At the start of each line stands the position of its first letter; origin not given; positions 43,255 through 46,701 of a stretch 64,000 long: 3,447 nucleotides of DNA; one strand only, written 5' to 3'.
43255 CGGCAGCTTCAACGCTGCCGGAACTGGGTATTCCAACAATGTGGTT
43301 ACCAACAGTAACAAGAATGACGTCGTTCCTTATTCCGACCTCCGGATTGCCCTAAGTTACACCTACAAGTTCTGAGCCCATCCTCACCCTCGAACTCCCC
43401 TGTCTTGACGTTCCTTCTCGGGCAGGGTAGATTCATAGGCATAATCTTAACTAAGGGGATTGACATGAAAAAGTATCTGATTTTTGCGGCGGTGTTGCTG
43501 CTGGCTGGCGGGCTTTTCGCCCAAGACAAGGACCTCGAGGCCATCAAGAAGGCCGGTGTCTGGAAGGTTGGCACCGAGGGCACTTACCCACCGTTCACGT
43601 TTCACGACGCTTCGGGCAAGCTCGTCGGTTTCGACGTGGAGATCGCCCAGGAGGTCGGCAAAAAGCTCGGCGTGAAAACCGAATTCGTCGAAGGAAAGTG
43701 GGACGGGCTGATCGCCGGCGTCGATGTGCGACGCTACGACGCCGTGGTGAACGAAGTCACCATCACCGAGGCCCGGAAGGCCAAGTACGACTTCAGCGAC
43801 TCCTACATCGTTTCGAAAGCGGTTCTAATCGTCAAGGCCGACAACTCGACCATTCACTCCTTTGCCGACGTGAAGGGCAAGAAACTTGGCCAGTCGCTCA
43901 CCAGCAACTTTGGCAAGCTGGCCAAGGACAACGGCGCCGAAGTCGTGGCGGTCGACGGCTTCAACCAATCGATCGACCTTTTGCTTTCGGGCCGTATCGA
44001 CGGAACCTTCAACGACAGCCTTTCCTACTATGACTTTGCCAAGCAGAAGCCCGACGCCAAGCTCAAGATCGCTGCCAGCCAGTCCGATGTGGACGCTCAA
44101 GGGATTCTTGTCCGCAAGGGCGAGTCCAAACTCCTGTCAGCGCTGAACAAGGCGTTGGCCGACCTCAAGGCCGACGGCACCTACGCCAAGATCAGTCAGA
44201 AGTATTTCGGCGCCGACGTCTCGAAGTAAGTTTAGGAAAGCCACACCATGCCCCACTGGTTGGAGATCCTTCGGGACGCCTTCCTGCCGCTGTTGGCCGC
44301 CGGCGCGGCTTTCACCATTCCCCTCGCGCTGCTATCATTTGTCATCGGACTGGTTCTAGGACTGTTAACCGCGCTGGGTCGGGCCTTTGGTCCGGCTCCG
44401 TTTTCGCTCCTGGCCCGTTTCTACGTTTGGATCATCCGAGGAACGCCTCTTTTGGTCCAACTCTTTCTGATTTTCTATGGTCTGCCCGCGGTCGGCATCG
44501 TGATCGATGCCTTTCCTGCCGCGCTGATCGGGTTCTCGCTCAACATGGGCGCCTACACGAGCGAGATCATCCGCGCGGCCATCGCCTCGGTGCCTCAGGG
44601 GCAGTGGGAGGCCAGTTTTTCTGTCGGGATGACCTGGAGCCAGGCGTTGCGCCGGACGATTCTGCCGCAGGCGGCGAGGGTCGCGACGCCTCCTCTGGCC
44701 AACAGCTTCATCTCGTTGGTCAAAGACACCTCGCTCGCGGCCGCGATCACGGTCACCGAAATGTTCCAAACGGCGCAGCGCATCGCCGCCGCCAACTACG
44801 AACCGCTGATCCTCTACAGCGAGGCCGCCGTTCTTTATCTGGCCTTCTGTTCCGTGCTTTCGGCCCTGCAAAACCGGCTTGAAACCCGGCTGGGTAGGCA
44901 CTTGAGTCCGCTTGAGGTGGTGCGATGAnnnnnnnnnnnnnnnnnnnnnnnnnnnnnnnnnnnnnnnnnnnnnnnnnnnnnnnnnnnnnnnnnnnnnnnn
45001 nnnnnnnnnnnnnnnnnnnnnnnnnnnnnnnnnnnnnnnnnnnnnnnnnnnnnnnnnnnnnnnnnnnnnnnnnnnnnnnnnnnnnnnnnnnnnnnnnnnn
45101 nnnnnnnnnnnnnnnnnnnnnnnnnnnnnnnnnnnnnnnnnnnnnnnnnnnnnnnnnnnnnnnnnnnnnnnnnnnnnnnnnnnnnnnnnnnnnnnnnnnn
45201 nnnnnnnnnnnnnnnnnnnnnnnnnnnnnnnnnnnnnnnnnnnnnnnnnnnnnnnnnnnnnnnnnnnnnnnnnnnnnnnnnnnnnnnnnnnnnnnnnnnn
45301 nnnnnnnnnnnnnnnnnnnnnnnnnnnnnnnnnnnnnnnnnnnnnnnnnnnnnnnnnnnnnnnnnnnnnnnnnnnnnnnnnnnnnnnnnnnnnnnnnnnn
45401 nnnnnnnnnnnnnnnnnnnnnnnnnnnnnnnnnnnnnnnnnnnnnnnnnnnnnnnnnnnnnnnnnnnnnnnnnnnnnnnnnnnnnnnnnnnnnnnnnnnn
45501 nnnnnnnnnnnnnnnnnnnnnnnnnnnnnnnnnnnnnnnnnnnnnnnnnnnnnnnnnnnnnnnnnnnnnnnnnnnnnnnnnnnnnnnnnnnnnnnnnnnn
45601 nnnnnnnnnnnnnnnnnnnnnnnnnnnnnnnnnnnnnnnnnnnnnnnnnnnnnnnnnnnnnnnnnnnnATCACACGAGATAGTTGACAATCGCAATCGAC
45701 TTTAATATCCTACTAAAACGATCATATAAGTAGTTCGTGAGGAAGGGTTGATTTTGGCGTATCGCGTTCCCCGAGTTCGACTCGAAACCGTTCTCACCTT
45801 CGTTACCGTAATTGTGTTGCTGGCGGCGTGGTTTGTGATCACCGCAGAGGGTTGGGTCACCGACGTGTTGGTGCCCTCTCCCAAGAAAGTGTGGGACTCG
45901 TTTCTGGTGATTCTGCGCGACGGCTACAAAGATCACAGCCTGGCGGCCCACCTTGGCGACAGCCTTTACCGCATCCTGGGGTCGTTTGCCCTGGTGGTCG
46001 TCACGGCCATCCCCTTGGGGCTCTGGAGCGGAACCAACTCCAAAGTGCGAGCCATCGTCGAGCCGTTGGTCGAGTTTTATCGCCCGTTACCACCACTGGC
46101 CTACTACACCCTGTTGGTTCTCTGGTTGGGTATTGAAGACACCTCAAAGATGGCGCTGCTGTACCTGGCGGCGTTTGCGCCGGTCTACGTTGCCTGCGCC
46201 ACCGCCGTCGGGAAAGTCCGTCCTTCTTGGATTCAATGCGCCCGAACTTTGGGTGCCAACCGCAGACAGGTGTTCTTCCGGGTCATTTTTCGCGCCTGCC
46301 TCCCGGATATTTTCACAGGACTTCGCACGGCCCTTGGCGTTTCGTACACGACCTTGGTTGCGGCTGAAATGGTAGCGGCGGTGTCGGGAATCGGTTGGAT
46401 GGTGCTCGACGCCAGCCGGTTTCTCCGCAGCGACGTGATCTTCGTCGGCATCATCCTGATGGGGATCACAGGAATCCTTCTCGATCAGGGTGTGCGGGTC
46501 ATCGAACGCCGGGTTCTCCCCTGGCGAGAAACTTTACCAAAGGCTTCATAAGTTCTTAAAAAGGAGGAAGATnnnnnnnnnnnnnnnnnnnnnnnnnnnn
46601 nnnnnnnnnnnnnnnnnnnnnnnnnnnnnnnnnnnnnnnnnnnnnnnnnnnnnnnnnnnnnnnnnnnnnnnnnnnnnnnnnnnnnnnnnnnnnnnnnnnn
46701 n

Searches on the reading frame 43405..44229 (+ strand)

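Call 61: search_protein_families(library=pfam, proteins=[window:43405-44229:+], max_evalue=0.00001)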
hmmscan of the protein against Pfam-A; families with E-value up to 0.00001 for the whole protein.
window:43405-44229:+ (274 aa): 3 families
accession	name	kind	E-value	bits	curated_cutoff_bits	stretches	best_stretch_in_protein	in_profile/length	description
PF00497.25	SBP_bac_3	-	1.2e-45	155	26.4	1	54-269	2-131/132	Bacterial extracellular solute-binding proteins, family 3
PF10613.14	Lig_chan-Glu_bd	-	9.6e-07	29.4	30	1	72-144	41-112/115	Ligated ion channel L-glutamate- and glycine-binding site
PF12974.12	Phosphonate-bd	-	2.4e-06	27.5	27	0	138-265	86-227/242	ABC transporter, phosphonate, periplasmic substrate-binding protein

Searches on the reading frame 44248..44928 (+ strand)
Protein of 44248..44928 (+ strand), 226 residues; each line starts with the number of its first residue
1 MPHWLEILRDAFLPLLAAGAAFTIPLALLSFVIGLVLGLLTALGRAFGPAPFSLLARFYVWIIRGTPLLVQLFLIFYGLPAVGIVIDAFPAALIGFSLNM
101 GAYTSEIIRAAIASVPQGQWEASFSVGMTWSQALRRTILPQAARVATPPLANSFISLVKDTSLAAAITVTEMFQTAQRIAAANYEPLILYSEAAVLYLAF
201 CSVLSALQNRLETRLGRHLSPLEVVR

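Call 61: search_protein_families(library=pfam, proteins=[window:44248-44928:+], max_evalue=0.00001)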
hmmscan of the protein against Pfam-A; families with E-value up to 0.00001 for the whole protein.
window:44248-44928:+ (226 aa): 1 family
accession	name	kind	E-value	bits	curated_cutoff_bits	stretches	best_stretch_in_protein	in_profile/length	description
PF00528.27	BPD_transp_1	-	1.1e-23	84.4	26.4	1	34-215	1-182/184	Binding-protein-dependent transport system inner membrane component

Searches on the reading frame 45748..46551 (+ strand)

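Call 61: search_protein_families(library=pfam, proteins=[window:45748-46551:+], max_evalue=0.00001)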
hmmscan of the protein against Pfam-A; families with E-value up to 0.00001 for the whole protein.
window:45748-46551:+ (267 aa): 1 family
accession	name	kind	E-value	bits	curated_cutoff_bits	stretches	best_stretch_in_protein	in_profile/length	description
PF00528.27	BPD_transp_1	-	1.1e-23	84.4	26.4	1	87-256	1-182/184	Binding-protein-dependent transport system inner membrane component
